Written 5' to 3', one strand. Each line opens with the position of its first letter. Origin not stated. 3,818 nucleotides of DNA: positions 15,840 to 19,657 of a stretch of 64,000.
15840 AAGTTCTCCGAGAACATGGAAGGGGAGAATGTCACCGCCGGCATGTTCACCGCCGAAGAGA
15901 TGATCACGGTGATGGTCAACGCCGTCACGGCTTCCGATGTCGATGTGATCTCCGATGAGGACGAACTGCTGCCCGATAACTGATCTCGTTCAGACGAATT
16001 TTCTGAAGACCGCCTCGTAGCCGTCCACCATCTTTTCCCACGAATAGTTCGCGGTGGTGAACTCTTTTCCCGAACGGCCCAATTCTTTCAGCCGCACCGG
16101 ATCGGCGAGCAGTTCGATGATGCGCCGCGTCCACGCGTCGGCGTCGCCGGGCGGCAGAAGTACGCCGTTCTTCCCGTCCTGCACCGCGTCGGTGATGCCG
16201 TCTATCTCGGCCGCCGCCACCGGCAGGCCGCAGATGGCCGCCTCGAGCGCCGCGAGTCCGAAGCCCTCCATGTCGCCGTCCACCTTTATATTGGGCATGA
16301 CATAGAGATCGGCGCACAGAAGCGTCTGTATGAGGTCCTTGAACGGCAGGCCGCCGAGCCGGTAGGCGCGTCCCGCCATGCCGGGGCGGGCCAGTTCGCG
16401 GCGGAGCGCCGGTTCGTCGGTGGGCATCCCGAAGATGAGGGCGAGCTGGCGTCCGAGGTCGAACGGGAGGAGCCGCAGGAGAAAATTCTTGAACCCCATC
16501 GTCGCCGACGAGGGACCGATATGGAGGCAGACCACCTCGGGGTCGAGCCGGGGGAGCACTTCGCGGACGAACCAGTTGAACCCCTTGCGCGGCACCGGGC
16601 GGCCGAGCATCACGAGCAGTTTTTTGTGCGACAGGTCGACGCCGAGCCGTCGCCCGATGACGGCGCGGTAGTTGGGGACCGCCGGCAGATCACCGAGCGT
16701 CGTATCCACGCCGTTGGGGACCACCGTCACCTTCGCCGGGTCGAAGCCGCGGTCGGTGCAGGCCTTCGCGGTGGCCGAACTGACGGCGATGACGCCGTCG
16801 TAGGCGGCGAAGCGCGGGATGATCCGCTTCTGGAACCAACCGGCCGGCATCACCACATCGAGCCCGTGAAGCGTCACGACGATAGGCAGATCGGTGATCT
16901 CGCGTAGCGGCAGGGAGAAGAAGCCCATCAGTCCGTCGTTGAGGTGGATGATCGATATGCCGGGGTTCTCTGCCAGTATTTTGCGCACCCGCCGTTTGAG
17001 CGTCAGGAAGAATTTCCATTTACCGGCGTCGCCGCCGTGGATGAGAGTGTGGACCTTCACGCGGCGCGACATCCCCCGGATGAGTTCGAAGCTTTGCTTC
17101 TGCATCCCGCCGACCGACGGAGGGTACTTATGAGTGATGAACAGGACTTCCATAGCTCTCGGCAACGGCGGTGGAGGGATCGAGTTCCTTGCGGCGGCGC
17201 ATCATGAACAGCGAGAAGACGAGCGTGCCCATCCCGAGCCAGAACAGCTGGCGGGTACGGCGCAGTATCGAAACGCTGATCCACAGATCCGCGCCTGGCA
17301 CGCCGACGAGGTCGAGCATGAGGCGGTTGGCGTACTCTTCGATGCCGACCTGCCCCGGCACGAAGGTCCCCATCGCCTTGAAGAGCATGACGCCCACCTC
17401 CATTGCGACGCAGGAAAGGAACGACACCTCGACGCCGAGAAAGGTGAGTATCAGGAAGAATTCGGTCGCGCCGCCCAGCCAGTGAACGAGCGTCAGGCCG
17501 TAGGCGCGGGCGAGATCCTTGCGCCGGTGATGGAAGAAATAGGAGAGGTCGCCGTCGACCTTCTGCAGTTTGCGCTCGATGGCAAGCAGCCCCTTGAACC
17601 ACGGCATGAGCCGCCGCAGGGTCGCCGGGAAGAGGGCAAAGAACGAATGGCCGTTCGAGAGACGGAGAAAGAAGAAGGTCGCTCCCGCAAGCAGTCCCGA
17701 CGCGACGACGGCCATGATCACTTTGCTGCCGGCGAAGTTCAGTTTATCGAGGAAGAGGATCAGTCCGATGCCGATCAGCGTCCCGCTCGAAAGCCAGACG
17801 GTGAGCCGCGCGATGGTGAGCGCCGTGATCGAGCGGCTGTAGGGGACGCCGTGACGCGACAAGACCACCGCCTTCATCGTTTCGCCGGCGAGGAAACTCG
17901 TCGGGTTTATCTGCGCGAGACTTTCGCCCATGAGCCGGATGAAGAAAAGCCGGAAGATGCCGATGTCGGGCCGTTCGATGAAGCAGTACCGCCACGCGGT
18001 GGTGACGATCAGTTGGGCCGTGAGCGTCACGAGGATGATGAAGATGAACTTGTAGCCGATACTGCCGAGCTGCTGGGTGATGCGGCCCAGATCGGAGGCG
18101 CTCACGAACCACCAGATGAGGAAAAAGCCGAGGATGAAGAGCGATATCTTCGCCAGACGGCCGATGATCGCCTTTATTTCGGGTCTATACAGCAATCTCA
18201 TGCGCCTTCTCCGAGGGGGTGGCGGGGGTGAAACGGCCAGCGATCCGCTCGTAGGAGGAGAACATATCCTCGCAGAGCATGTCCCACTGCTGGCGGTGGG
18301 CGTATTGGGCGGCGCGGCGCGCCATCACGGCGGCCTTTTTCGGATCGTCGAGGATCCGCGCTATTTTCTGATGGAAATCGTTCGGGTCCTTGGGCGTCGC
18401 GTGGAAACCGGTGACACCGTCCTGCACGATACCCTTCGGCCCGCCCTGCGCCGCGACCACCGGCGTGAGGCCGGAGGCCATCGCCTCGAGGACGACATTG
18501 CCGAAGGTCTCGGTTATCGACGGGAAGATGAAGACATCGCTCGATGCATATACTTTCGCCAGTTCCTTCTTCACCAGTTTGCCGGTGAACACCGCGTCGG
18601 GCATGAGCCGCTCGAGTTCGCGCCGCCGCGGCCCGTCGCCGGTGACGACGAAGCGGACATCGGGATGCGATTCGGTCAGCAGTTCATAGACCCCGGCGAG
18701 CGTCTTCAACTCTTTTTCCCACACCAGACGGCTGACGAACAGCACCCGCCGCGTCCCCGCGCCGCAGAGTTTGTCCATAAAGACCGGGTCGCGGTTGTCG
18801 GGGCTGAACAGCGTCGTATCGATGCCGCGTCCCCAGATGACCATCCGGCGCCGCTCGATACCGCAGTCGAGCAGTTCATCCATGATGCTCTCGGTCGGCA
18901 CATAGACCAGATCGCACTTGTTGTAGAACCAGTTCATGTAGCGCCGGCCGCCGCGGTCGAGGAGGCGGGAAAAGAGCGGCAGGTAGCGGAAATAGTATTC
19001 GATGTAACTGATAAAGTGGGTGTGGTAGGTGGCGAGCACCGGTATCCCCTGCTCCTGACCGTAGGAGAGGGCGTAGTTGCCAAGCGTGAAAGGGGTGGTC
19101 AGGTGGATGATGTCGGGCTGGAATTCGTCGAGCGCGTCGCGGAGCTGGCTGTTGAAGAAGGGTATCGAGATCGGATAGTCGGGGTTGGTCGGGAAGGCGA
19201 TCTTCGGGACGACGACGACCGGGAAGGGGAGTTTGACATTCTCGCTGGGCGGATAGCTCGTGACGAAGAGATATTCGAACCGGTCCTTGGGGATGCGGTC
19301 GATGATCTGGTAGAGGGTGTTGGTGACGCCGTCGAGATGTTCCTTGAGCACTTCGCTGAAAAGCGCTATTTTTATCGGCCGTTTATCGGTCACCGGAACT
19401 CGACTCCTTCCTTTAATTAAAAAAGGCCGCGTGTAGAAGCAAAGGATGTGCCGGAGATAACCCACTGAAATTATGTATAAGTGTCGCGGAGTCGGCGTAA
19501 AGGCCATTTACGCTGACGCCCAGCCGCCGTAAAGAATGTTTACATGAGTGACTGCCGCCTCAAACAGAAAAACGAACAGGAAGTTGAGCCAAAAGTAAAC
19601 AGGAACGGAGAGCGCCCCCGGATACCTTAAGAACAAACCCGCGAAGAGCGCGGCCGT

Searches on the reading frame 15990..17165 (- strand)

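Call 77: search_protein_families(library=pfam, max_evalue=0.00001, proteins=[window:15990-17165:-])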
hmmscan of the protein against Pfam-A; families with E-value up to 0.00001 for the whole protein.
window:15990-17165:- (391 aa): 5 families
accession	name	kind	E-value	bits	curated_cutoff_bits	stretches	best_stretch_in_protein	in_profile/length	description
PF13692.12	Glyco_trans_1_4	-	3.9e-22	79.5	27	1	182-355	2-142/142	Glycosyl transferases group 1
PF13439.12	Glyco_transf_4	-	3.3e-20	73.2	28.5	1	6-156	21-169/170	Glycosyltransferase Family 4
PF00534.26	Glycos_transf_1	-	8.8e-20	71.4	26.4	1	248-368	56-171/172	Glycosyl transferases group 1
PF13579.12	Glyco_trans_4_4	-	7.4e-13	49.6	29.7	1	50-152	53-158/158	Glycosyl transferase 4-like domain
PF20706.3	GT4-conflict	-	3.3e-07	30.1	26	1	278-381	275-383/385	Family 4 Glycosyltransferase in conflict systems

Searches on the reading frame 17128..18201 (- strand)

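Call 77: search_protein_families(library=pfam, max_evalue=0.00001, proteins=[window:17128-18201:-])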
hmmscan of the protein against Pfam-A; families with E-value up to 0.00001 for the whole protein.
window:17128-18201:- (357 aa): 1 family
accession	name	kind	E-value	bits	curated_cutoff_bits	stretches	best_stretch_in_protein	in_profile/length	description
PF03706.18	LPG_synthase_TM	-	4.7e-25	89.1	33.4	1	23-307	7-284/302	Lysylphosphatidylglycerol synthase TM region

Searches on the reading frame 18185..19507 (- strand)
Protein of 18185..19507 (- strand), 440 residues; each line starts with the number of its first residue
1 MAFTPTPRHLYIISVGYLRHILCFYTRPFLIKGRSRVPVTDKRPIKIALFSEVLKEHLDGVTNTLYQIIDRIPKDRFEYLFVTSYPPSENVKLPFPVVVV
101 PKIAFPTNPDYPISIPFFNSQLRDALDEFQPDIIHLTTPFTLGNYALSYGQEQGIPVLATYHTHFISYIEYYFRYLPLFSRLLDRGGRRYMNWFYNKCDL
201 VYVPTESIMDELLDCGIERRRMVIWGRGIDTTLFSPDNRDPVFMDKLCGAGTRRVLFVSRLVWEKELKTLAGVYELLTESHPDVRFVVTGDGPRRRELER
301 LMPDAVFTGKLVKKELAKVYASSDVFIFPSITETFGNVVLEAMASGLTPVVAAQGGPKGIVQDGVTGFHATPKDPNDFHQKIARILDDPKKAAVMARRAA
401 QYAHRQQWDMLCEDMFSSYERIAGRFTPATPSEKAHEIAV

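Call 63: search_protein_families(library=pfam, max_evalue=0.00001, proteins=[window:18185-19507:-])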
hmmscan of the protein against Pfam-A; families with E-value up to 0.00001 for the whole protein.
window:18185-19507:- (440 aa): 6 families
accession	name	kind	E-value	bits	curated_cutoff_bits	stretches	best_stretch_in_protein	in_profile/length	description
PF00534.26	Glycos_transf_1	-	4.2e-34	118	26.4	1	253-400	16-170/172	Glycosyl transferases group 1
PF13692.12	Glyco_trans_1_4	-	3.6e-32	112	27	1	253-388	2-142/142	Glycosyl transferases group 1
PF13439.12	Glyco_transf_4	-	2.4e-28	99.7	28.5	1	59-232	2-169/170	Glycosyltransferase Family 4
PF13579.12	Glyco_trans_4_4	-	1.6e-14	55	29.7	1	91-224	36-154/158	Glycosyl transferase 4-like domain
PF13524.12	Glyco_trans_1_2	-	5.6e-07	30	25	1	279-404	10-130/144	Glycosyl transferase-like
PF20706.3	GT4-conflict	-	4.9e-06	26.2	26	0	313-413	272-383/385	Family 4 Glycosyltransferase in conflict systems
